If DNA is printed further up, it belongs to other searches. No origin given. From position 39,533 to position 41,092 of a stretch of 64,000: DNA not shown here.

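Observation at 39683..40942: Zinc-ribbon methyltransferase with C-methyltransferase-like C-terminal domain inside the glycan cluster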

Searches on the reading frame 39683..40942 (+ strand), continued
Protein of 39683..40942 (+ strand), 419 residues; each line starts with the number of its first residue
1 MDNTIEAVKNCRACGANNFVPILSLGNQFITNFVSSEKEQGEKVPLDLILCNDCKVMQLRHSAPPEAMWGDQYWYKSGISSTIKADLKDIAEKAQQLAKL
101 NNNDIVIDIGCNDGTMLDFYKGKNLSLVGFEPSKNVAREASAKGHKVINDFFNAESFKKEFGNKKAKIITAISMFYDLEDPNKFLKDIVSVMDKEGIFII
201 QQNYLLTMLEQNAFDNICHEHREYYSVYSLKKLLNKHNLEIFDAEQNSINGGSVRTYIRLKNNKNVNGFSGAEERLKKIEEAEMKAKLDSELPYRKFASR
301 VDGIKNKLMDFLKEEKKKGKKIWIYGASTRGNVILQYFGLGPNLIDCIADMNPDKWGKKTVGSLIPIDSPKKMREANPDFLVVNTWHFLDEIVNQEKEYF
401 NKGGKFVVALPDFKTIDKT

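Call 29: find_related_loci(query=window:39683-40939:+, collection=genome_contigs, flank=8000)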
Query window:39683-40939:+ (419 aa) in genome_contigs; peptide patterns used: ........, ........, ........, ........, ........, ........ (x = any residue, [..] = any of these).
275 stretches matched a pattern; 195 encode a relative of the query (tblastn E <= 1e-3); the best 80 are kept; 80 distinct loci.
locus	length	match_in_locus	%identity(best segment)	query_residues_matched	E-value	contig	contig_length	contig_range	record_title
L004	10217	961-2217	90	1-419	0e+0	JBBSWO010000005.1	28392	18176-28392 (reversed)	MAG: Nanoarchaeota archaeon isolate H41-bin116_1 H41_bin116_1_000000000005, whole genome shotgun sequence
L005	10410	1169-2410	71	3-414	0e+0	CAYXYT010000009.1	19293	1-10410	MAG TPA_asm: Candidatus Woesearchaeota archaeon isolate SRP167671_co1_37 genome assembly, contig: NODE_3279_length_19293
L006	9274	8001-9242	69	5-418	0e+0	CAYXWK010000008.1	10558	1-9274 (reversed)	MAG TPA_asm: Candidatus Woesearchaeota archaeon isolate SRP193661_co1_53 genome assembly, contig: NODE_6282_length_10558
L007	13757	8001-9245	70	8-418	0e+0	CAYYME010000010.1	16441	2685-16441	MAG TPA_asm: Candidatus Woesearchaeota archaeon isolate binchicken_co228_478 genome assembly, contig: NODE_4990_length_1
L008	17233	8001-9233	66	8-418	0e+0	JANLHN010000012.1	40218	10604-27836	MAG: Nanoarchaeota archaeon isolate P6-18 k99_207906, whole genome shotgun sequence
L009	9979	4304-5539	67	7-418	0e+0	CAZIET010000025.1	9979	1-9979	MAG TPA_asm: Candidatus Woesearchaeota archaeon isolate SRP269290_co7_543 genome assembly, contig: NODE_3742_length_9979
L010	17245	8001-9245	63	3-416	0e+0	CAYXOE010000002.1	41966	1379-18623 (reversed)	MAG TPA_asm: Candidatus Woesearchaeota archaeon isolate SRP093762_co1_82 genome assembly, contig: NODE_569_length_41966_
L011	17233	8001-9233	66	8-418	0e+0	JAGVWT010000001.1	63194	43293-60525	Candidatus Pacearchaeota archaeon isolate RIFCSPHIGHO2_02_FULL_33_14 rifcsphigho2_02_scaffold_407, whole genome shotgun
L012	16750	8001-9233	67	11-418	0e+0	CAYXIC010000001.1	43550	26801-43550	MAG TPA_asm: Candidatus Woesearchaeota archaeon isolate binchicken_co110_96 genome assembly, contig: NODE_2052_length_43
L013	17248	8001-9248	64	3-418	0e+0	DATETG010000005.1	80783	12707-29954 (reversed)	MAG TPA_asm: Candidatus Nanoarchaeia archaeon isolate SMAG_U8309 k141_1158415, whole genome shotgun sequence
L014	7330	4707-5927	64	8-416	0e+0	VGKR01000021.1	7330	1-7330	MAG: Candidatus Pacearchaeota archaeon isolate M_DeepCast_400m_m2_303 M_DeepCast_400m_m2_303_Ga0194112_10021299, whole g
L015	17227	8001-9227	65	8-416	0e+0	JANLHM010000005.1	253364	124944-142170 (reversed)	MAG: Nanoarchaeota archaeon isolate P6-17 k99_142362, whole genome shotgun sequence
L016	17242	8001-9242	64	1-416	9e-180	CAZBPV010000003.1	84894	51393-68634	MAG TPA_asm: Candidatus Woesearchaeota archaeon isolate binchicken_co364_679 genome assembly, contig: NODE_91_length_848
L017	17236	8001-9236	61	1-415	3e-176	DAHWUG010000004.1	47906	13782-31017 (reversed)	MAG TPA_asm: Nanoarchaeota archaeon isolate clean1988 NODE_4_length_47906_cov_6.471011, whole genome shotgun sequence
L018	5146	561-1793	63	8-418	6e-177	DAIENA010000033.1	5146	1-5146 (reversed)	MAG TPA_asm: archaeon isolate clean1986 NODE_33_length_5146_cov_8.808246, whole genome shotgun sequence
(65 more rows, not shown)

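Call 33: search_dna_similar(query=window:39683-40939:+, collection=plasmids, mode=protein, max_rows=40, max_evalue=1e-20)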
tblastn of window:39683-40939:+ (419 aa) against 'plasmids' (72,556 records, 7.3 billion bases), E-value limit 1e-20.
Records with a match: 169; places in all: 185; records where one place covers at least 80% of the query: 167.
Best place of each record, by identity: <60% 169.
By first word of the organism name: Sinorhizobium 58; Streptomyces 21; Rhizobium 11; Bacillus 10; Leisingera 9; Roseibium 6; Brachyspira 6; Shinella 6; Ensifer 5; Azospirillum 4; and 22 more.
By predicted mobility (MOB-suite, as given by PLSDB): non-mobilizable 103; mobilizable 59; conjugative 7.
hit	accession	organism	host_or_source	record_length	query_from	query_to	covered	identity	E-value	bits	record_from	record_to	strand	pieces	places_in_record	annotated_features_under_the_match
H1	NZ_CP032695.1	Rhizobium jaguaris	Calliandra grandiflora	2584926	7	416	98%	37.5%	9e-82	281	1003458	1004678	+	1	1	none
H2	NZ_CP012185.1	Pseudonocardia sp. EC080619-01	Apterostigma dentigerum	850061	7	416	98%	37.0%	2e-89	303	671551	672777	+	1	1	class I SAM-dependent methyltransferase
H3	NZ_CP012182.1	Pseudonocardia sp. EC080610-09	Apterostigma dentigerum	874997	7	416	98%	37.0%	2e-89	303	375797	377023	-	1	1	class I SAM-dependent methyltransferase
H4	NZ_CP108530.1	Streptomyces sp. NBC_01224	-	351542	8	416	98%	37.1%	5e-86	293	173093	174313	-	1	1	class I SAM-dependent methyltransferase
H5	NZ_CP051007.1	Streptomyces griseofuscus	-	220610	8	416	98%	37.1%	2e-81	280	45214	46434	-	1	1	class I SAM-dependent methyltransferase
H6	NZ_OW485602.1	Rhodovastum atsumiense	-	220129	3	416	99%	35.7%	7e-83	284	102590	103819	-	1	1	class I SAM-dependent methyltransferase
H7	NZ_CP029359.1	Azospirillum thermophilum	cell culture,hot spring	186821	9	416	97%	36.0%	5e-83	285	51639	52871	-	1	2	class I SAM-dependent methyltransferase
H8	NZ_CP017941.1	Phyllobacterium zundukense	Oxytropis triphylla,cell culture,root ...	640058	8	416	98%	35.5%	2e-79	274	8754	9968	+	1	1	class I SAM-dependent methyltransferase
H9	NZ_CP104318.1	Streptomyces angustmyceticus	whole organism,soil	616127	8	416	98%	35.0%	2e-80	276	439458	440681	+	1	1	class I SAM-dependent methyltransferase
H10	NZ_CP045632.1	Roseibium aggregatum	-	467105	1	416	99%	32.6%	1e-60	220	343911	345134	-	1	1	class I SAM-dependent methyltransferase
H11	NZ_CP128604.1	Roseibium aggregatum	cell culture,marine biofilms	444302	1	416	99%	32.6%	2e-60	219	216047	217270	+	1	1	class I SAM-dependent methyltransferase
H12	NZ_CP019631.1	Roseibium algicola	Rhodosorus marinus,cell culture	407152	1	416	99%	32.6%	2e-60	219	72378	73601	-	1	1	class I SAM-dependent methyltransferase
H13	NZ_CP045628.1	Roseibium aggregatum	-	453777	1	416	99%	32.6%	2e-60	219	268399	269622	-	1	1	class I SAM-dependent methyltransferase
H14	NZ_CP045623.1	Roseibium aggregatum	-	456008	1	416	99%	32.6%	5e-60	218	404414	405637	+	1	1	class I SAM-dependent methyltransferase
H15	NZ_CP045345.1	Labrenzia sp. THAF187b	pure culture,Surface of a polyethylene ...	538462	1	416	99%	32.4%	7e-60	217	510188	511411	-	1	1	class I SAM-dependent methyltransferase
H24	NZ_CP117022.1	Brachyspira hyodysenteriae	pig,faecal swab,feces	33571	11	413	96%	31.5%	9e-50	188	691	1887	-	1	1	class I SAM-dependent methyltransferase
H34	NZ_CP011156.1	Bacillus cereus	cell culture,vomit of food poisoning ...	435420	9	417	98%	30.6%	1e-50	191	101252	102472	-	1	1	class I SAM-dependent methyltransferase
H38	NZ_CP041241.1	Sinorhizobium mexicanum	Acaciella angustissima,cell culture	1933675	4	411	97%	30.6%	1e-53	199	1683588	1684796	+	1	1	none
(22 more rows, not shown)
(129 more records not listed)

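Call 34: get_annotated_region(hit=H34, flank=6000)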
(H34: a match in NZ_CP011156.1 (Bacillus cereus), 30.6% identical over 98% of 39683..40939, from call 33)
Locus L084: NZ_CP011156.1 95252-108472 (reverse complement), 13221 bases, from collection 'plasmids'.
description: Bacillus cereus strain HN001 plasmid pRML01, complete sequence
organism: Bacillus cereus (NCBI taxid 1396)
taxonomy: Bacteria; Bacillota; Bacilli; Bacillales; Bacillaceae; Bacillus; Bacillus cereus
host: -; source: cell culture,vomit of food poisoning patient; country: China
typing (MOB-suite, as given by PLSDB): non-mobilizable; replicon rep_cluster_459
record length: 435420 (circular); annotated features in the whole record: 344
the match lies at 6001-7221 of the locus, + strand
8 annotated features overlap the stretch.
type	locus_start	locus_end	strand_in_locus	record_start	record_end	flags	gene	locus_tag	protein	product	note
CDS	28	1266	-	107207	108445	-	-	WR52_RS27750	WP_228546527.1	helix-turn-helix domain-containing protein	-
CDS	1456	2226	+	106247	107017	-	-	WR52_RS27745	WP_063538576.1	alpha/beta hydrolase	-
CDS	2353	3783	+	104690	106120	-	-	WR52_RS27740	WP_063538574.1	IS4 family transposase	-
CDS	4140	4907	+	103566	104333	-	rfbF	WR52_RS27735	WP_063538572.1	glucose-1-phosphate cytidylyltransferase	GO:0009103 - lipopolysaccharide biosynthetic process [Evidence IEA]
CDS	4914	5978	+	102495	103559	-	rfbG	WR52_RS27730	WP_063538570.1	CDP-glucose 4,6-dehydratase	GO:0009243 - O antigen biosynthetic process [Evidence IEA]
CDS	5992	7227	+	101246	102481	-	-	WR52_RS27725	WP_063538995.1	class I SAM-dependent methyltransferase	-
CDS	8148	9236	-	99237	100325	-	tnpB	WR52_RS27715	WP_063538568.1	IS200/IS605 family element RNA-guided endonuclease TnpB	-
CDS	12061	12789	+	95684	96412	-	-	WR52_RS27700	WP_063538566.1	hypothetical protein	-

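Call 35: get_annotated_region(hit=H24, flank=6000)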
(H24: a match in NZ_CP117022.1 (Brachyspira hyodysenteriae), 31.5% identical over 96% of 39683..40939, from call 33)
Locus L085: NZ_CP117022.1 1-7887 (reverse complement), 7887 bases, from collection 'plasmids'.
description: Brachyspira hyodysenteriae strain ZH1179 plasmid pZH1179, complete sequence
organism: Brachyspira hyodysenteriae (NCBI taxid 159)
taxonomy: Bacteria; Spirochaetota; Spirochaetia; Brachyspirales; Brachyspiraceae; Brachyspira; Brachyspira hyodysenteriae
host: -; source: pig,faecal swab,feces; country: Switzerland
typing (MOB-suite, as given by PLSDB): non-mobilizable; replicon rep_cluster_768
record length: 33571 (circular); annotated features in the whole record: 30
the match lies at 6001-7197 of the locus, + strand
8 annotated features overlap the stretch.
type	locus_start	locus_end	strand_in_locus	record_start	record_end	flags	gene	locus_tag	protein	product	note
CDS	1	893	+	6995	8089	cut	-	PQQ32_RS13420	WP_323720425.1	DnaB-like helicase C-terminal domain-containing protein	GO:0006260 - DNA replication [Evidence IEA]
CDS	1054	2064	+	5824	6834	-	-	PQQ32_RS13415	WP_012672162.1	hypothetical protein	-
CDS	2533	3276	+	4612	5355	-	-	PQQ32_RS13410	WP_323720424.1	ParA family protein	-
CDS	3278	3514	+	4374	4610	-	-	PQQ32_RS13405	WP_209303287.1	hypothetical protein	-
CDS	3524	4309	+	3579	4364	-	rfbF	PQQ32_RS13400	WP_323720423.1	glucose-1-phosphate cytidylyltransferase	GO:0009103 - lipopolysaccharide biosynthetic process [Evidence IEA]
CDS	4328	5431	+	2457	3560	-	-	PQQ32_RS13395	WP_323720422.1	radical SAM protein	-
CDS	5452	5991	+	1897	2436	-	-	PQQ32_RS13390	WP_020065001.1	dTDP-4-dehydrorhamnose 3,5-epimerase family protein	-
CDS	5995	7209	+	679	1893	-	-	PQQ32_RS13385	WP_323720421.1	class I SAM-dependent methyltransferase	-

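Call 36: get_annotated_region(hit=H2, flank=6000)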
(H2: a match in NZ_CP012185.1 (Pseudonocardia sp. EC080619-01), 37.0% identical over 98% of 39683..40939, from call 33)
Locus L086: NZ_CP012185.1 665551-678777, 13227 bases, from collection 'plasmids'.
description: Pseudonocardia sp. EC080619-01 plasmid pBCI1-2, complete sequence
organism: Pseudonocardia sp. EC080619-01 (NCBI taxid 1096856)
taxonomy: Bacteria; Actinomycetota; Actinomycetes; Pseudonocardiales; Pseudonocardiaceae; Pseudonocardia; Pseudonocardia sp. EC080619-01
host: -; source: Apterostigma dentigerum; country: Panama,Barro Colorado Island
typing (MOB-suite, as given by PLSDB): mobilizable; relaxase MOBF
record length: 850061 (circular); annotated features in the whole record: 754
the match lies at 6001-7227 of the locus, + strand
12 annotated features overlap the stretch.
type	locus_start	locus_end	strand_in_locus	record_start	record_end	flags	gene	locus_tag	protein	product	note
CDS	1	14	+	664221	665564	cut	-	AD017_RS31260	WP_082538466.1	MFS transporter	GO:0055085 - transmembrane transport [Evidence IEA]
CDS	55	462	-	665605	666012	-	-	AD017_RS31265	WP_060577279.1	MerR family DNA-binding transcriptional regulator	GO:0006355 - regulation of DNA-templated transcription [Evidence IEA]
CDS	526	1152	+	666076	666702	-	-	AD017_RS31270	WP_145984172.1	NAD(P)H-dependent oxidoreductase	-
CDS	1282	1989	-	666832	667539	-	-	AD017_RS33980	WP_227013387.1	response regulator transcription factor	GO:0000160 - phosphorelay signal transduction system [Evidence IEA]; GO:0006355 - regulation of DNA-templated ...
CDS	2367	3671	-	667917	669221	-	-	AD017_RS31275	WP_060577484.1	NDP-hexose 2,3-dehydratase family protein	-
CDS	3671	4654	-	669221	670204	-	rfbB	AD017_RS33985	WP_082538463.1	dTDP-glucose 4,6-dehydratase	GO:0019305 - dTDP-rhamnose biosynthetic process [Evidence IEA]; GO:0009243 - O antigen biosynthetic process [Evidence ...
CDS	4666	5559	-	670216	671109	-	rfbA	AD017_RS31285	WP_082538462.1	glucose-1-phosphate thymidylyltransferase RfbA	GO:0019305 - dTDP-rhamnose biosynthetic process [Evidence IEA]; GO:0009243 - O antigen biosynthetic process [Evidence ...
CDS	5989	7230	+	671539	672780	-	-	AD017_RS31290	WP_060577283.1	class I SAM-dependent methyltransferase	-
CDS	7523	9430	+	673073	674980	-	-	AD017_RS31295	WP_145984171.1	AAA family ATPase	-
CDS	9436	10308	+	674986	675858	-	-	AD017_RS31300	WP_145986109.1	UvrD-helicase domain-containing protein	-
CDS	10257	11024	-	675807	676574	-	istB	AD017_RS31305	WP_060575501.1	IS21-like element helper ATPase IstB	-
CDS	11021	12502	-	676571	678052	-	istA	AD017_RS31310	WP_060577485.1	IS21 family transposase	-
